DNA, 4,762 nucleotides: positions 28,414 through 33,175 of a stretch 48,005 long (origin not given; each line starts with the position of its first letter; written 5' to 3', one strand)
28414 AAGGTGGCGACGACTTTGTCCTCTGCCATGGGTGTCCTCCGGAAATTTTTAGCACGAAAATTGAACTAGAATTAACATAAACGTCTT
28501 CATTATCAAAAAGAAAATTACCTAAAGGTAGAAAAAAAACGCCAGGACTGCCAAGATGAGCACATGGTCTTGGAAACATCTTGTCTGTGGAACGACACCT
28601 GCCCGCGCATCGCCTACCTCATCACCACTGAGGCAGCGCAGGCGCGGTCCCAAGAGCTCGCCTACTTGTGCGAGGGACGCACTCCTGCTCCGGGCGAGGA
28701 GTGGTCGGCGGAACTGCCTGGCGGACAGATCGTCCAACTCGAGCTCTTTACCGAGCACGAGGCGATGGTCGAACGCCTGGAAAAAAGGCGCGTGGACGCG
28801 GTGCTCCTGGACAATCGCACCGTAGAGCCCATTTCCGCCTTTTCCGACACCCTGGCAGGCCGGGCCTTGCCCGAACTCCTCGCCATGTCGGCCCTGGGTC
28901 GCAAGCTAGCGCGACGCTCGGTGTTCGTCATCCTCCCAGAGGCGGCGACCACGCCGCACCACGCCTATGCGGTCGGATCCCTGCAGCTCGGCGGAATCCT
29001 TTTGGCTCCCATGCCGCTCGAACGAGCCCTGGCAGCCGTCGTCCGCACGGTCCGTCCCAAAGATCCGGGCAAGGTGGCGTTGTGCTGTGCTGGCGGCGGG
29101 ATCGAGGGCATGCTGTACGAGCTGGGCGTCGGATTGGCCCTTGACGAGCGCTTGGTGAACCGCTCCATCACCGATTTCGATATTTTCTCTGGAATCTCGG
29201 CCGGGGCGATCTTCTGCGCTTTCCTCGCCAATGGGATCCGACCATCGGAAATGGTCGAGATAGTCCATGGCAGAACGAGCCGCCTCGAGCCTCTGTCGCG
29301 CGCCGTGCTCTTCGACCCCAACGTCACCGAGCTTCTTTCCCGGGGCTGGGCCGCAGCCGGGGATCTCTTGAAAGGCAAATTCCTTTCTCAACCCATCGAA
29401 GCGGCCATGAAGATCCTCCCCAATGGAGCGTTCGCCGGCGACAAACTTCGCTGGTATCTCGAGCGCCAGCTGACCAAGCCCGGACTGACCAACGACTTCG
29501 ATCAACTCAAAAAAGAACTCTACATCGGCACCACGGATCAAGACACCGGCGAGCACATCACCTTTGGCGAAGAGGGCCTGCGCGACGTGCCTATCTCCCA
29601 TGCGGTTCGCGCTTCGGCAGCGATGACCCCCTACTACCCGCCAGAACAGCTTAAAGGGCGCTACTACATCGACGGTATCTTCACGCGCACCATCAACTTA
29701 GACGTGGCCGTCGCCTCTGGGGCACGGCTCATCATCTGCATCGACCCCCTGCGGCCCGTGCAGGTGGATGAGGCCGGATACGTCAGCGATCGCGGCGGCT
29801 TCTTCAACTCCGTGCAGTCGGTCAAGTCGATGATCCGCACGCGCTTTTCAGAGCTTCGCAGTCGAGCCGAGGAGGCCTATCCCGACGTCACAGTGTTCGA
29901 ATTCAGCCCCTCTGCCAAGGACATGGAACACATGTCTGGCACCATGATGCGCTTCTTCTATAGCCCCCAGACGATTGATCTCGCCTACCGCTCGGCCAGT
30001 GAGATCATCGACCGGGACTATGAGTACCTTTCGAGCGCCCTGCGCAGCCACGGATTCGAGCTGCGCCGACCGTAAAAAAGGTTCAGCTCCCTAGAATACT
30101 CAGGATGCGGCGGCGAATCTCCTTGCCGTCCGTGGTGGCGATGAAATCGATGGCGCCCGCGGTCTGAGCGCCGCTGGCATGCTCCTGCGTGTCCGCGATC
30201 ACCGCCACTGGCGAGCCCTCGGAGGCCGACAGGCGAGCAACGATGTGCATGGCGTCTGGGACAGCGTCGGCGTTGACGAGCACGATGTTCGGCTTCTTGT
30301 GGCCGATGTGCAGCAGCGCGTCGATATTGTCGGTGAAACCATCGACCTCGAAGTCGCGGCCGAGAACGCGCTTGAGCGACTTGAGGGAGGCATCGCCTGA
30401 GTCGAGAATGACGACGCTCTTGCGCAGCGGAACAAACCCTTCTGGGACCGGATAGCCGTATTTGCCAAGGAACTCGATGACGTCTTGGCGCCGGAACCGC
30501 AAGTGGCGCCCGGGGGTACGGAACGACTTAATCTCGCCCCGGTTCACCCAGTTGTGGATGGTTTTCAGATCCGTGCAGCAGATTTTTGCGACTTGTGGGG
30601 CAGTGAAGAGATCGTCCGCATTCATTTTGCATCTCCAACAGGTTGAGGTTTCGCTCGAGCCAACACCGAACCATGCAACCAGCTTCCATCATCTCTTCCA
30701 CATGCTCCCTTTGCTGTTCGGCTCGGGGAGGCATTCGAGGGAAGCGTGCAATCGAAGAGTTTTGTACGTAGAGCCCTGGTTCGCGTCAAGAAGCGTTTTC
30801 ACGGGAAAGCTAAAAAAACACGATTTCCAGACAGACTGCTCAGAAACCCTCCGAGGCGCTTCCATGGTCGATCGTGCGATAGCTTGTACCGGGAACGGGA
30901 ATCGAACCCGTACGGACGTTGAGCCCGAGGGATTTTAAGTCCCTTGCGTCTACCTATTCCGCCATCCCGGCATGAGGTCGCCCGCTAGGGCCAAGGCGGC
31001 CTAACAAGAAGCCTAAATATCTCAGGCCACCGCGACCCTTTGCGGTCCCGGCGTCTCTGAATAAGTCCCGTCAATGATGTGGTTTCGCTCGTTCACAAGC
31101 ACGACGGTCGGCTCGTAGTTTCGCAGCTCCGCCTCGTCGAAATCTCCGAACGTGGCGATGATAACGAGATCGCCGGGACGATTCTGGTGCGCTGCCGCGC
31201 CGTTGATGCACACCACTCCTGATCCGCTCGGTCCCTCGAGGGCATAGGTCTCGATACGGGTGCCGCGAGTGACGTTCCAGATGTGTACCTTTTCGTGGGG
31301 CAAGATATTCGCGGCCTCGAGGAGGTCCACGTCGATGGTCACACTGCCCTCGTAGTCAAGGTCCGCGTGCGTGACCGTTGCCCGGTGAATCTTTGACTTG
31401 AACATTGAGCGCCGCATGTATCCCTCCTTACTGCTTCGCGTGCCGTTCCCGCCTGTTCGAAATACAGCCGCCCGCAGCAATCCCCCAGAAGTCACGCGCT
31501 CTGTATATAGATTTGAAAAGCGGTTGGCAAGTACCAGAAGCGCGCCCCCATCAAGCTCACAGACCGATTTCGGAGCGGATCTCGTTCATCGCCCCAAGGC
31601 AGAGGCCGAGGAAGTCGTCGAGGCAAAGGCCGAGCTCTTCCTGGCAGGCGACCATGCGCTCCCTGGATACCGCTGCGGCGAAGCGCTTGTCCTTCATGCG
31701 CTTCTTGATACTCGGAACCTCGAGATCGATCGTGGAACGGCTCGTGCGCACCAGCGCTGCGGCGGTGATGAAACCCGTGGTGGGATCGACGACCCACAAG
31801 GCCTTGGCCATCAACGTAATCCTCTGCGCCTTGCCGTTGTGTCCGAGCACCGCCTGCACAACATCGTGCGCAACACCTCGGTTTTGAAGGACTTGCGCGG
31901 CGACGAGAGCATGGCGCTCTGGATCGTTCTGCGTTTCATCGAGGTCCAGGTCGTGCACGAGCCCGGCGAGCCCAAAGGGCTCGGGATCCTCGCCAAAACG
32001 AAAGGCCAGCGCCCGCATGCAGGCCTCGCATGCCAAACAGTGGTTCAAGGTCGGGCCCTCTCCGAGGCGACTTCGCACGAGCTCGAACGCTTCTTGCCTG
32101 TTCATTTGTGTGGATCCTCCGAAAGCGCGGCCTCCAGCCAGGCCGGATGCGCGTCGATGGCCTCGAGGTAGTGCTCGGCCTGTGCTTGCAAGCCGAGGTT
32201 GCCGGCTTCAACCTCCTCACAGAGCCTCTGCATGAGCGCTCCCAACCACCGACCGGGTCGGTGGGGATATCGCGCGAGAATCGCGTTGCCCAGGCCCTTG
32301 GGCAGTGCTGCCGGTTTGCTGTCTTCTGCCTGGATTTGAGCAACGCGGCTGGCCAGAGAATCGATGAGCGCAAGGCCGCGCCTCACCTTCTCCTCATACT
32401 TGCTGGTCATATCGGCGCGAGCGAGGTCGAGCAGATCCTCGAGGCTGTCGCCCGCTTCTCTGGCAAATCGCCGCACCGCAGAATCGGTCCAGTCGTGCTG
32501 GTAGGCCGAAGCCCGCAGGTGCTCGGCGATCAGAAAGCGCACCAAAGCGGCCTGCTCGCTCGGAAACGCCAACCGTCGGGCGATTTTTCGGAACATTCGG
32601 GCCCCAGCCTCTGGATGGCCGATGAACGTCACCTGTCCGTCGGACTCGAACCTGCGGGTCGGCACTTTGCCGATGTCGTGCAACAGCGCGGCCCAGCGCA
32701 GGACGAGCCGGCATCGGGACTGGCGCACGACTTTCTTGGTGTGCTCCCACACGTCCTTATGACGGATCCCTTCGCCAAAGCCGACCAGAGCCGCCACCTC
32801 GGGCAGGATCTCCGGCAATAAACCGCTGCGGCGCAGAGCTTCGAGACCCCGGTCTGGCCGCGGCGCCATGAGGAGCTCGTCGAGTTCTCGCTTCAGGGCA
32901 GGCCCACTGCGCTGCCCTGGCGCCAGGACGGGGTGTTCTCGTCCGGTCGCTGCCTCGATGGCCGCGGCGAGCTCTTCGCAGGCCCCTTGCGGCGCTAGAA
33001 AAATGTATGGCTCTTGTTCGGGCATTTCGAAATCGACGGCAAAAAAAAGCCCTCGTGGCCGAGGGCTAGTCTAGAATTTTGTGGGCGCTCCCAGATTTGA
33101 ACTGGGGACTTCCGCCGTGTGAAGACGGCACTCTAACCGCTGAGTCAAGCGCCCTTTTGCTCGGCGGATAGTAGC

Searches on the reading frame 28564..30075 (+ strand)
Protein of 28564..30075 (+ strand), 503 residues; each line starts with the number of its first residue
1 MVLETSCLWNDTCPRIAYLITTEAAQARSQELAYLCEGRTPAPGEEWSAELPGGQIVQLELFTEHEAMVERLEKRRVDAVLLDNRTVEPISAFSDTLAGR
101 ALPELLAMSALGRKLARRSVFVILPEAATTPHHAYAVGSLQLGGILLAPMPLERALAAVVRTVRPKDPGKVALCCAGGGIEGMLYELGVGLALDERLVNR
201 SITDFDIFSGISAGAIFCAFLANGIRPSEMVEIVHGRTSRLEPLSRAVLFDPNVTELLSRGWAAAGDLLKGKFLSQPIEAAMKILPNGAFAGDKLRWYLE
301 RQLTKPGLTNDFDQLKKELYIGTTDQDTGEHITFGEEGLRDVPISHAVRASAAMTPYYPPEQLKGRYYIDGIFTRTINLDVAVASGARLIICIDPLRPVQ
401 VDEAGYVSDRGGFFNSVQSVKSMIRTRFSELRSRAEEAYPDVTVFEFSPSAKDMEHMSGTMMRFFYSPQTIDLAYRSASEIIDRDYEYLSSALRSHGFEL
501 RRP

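Call 27: search_protein_families(library=pfam, proteins=[window:28564-30075:+], max_evalue=0.001)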
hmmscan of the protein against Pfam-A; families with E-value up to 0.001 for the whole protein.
window:28564-30075:+ (503 aa): 1 family
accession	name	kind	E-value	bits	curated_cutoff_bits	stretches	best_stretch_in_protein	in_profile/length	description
PF01734.28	Patatin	-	2.5e-24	87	27.7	1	173-382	1-190/191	Patatin-like phospholipase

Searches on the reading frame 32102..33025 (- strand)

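Call 27: search_protein_families(library=pfam, proteins=[window:32102-33025:-], max_evalue=0.001)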
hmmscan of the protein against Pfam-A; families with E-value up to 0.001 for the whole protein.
window:32102-33025:- (307 aa): 2 families
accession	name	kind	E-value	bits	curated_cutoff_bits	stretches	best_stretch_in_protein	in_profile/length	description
PF01966.28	HD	-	8.4e-11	42.6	22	1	106-205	24-111/116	HD domain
PF12627.12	PolyA_pol_RNAbd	-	3.9e-06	27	22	1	46-79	29-62/64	Probable RNA and SrmB- binding site of polymerase A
